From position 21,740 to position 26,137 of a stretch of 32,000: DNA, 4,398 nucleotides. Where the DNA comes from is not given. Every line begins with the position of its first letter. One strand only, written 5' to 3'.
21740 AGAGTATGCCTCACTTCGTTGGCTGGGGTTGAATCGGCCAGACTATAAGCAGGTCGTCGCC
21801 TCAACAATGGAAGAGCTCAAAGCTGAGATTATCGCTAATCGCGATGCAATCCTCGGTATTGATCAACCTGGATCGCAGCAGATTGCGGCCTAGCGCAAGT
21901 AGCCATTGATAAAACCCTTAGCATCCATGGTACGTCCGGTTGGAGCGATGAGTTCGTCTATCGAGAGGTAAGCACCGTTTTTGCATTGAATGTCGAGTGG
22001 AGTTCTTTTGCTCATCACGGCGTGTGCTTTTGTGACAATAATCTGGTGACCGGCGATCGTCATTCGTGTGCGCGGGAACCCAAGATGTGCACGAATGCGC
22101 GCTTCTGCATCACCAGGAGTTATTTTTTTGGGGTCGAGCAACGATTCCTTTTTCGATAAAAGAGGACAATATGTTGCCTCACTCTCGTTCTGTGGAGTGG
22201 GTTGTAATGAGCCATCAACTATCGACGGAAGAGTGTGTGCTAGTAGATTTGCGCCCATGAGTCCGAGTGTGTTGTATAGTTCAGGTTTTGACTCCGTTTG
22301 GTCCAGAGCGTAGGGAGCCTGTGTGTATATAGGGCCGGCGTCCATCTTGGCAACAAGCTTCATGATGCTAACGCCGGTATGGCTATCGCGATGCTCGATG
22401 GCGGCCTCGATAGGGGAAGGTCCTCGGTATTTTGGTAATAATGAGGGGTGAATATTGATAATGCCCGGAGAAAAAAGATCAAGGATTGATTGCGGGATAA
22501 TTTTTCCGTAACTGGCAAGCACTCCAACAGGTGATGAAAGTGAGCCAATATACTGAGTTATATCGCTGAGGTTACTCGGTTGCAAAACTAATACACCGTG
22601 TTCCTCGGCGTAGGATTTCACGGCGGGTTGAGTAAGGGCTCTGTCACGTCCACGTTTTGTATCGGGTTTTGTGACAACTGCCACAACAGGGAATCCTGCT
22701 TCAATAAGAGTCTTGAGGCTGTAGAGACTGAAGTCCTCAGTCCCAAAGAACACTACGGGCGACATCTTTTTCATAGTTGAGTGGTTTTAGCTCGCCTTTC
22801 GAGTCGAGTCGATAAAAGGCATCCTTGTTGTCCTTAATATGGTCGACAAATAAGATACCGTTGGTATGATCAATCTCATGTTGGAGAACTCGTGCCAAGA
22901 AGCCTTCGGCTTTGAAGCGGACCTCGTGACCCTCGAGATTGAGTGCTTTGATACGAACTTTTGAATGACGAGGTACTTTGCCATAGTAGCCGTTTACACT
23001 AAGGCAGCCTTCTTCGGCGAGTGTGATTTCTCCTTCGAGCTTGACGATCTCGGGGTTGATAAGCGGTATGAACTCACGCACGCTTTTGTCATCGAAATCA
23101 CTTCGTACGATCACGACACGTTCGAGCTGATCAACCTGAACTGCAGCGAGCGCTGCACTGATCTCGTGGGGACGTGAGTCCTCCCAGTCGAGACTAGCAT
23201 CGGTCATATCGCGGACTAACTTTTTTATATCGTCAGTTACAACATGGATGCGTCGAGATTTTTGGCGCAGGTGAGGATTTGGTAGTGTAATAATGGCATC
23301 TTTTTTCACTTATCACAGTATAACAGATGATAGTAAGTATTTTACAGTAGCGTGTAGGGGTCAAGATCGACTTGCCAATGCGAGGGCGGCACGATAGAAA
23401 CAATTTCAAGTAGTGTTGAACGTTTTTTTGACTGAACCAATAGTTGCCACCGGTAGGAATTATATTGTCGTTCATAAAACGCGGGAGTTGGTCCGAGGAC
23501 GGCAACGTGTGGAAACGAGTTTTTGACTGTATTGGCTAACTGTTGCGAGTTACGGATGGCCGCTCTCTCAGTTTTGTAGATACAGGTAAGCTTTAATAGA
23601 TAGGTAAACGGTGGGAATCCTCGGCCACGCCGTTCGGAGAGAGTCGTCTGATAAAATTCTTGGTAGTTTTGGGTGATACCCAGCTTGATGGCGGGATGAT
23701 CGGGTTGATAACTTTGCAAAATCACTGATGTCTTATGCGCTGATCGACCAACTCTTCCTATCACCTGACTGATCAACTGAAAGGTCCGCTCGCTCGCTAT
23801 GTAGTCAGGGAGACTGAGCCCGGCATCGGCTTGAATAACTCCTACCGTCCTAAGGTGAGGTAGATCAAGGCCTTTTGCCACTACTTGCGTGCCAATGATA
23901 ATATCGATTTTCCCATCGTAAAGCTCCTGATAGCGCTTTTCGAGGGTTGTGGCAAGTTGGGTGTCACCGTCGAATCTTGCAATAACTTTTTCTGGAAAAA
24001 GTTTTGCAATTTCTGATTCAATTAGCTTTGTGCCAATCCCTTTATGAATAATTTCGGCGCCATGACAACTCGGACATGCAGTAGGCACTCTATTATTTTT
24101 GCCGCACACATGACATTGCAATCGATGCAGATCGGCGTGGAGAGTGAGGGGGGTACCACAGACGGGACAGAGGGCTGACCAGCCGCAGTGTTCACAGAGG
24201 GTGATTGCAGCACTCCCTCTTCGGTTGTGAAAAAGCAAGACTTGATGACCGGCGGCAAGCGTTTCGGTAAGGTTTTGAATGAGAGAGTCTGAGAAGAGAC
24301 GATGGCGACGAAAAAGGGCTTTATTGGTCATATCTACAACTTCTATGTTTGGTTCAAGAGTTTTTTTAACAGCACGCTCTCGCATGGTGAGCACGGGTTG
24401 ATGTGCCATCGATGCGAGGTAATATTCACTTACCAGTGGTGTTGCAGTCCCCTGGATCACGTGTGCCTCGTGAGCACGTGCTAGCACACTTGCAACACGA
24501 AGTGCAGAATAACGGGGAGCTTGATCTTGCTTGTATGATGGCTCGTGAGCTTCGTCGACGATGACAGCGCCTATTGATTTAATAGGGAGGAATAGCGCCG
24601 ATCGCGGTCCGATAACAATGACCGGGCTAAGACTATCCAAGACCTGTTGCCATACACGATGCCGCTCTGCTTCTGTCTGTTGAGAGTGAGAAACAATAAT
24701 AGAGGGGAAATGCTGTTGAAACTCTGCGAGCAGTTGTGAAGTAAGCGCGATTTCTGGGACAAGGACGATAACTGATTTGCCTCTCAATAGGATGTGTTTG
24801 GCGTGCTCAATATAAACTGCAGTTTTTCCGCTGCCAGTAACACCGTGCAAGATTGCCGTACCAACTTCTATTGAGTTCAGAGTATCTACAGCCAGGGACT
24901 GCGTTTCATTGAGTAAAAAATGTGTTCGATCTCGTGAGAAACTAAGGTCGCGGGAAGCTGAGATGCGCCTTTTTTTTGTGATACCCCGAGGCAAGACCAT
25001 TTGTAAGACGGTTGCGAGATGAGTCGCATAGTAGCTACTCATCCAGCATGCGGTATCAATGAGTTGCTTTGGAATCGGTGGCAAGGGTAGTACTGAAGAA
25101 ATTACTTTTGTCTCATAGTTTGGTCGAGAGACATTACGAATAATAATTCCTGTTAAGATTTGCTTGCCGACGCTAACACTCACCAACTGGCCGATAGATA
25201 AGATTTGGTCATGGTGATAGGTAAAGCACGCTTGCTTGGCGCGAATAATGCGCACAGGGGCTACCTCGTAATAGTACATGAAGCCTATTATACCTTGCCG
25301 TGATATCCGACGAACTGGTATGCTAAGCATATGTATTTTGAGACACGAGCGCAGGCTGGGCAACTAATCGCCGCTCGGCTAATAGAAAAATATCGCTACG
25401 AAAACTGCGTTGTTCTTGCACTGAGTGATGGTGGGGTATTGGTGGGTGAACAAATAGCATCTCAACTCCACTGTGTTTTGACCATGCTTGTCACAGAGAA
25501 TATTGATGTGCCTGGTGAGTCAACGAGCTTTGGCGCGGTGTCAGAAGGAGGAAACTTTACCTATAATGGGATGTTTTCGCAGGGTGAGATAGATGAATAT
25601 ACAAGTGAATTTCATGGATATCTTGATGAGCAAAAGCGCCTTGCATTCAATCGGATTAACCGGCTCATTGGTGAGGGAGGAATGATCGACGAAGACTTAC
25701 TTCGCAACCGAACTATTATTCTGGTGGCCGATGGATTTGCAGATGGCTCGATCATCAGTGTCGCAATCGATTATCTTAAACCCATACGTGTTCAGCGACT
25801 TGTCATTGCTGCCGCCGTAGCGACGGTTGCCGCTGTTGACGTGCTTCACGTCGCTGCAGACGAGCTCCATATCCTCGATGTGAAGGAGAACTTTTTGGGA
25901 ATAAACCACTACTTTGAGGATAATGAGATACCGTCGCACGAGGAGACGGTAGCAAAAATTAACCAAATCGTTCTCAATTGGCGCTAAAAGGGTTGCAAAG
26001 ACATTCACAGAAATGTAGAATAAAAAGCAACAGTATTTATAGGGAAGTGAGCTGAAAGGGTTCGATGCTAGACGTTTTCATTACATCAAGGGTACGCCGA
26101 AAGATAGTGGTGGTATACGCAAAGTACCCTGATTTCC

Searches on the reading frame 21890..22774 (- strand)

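Call 7: search_protein_families(library=pfam, proteins=[window:21890-22774:-], max_evalue=0.01)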
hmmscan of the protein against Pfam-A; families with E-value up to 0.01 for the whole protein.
window:21890-22774:- (294 aa): 2 families
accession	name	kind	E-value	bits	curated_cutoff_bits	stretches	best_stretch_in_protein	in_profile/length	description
PF00551.24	Formyl_trans_N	-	3.7e-31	108.7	26.1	1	11-177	9-176/181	Formyl transferase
PF02911.23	Formyl_trans_C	-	0.00078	20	21.1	1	232-292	27-99/100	Formyl transferase, C-terminal domain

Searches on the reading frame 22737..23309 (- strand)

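Call 7: search_protein_families(library=pfam, proteins=[window:22737-23309:-], max_evalue=0.01)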
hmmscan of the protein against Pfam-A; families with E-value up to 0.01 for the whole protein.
window:22737-23309:- (190 aa): 1 family
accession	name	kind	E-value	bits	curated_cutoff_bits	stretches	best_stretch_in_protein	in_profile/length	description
PF01327.26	Pep_deformylase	-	8.1e-43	146.2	22.8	1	5-162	3-154/156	Polypeptide deformylase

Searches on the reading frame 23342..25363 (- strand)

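Call 7: search_protein_families(library=pfam, proteins=[window:23342-25363:-], max_evalue=0.01)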
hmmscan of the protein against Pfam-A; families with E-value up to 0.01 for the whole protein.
window:23342-25363:- (673 aa): 10 families
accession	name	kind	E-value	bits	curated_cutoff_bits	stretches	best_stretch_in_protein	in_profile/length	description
PF00270.35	DEAD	-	7e-15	55.6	26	1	155-309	4-160/167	DEAD/DEAH box helicase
PF18074.6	PriA_C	-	1.7e-14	54.8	26.9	1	585-669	1-95/95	Primosomal protein N C-terminal domain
PF17764.6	PriA_3primeBD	-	2.6e-13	50.1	22.7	1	45-125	10-96/96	3'DNA-binding domain (3'BD)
PF04851.21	ResIII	-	3e-12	47.2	22.5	1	157-309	10-162/164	Type III restriction enzyme, res subunit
PF00271.37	Helicase_C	-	4.2e-09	37.1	23.5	1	459-541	40-109/110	Helicase conserved C-terminal domain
PF18319.7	Zn_ribbon_PriA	-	1.6e-05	25.2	26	1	399-422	1-24/27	PriA DNA helicase Cys-rich region (CRR) domain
PF22590.2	Cas3-like_C_2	-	4.3e-05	24.2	27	0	195-245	2-55/106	CRISPR-associated nuclease/helicase Cas3, C-terminal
PF13604.12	AAA_30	-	0.0014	18.8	27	1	151-216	2-67/191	AAA domain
PF09848.15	SLFN-g3_helicase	-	0.0051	16.6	24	1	171-286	5-102/354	Schlafen group 3, DNA/RNA helicase domain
PF07191.17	Zn_ribbon_6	-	0.0062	17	25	1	398-435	2-37/67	Double zinc ribbon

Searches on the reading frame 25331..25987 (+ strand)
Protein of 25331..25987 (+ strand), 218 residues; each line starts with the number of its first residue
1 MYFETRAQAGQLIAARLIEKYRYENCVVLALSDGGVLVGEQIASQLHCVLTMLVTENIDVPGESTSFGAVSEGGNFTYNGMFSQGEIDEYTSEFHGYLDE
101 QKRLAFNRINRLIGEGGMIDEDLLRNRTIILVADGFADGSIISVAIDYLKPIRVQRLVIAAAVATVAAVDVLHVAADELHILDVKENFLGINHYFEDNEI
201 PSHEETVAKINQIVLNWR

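Call 93: search_protein_families(library=pfam, proteins=[window:25331-25987:+], max_evalue=0.01)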
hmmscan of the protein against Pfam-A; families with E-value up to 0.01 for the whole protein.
window:25331-25987:+ (218 aa): 1 family
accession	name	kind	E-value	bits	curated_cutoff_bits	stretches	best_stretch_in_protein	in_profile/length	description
PF00156.33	Pribosyltran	-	5.8e-08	32.6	26.3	1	9-164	14-125/158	Phosphoribosyl transferase domain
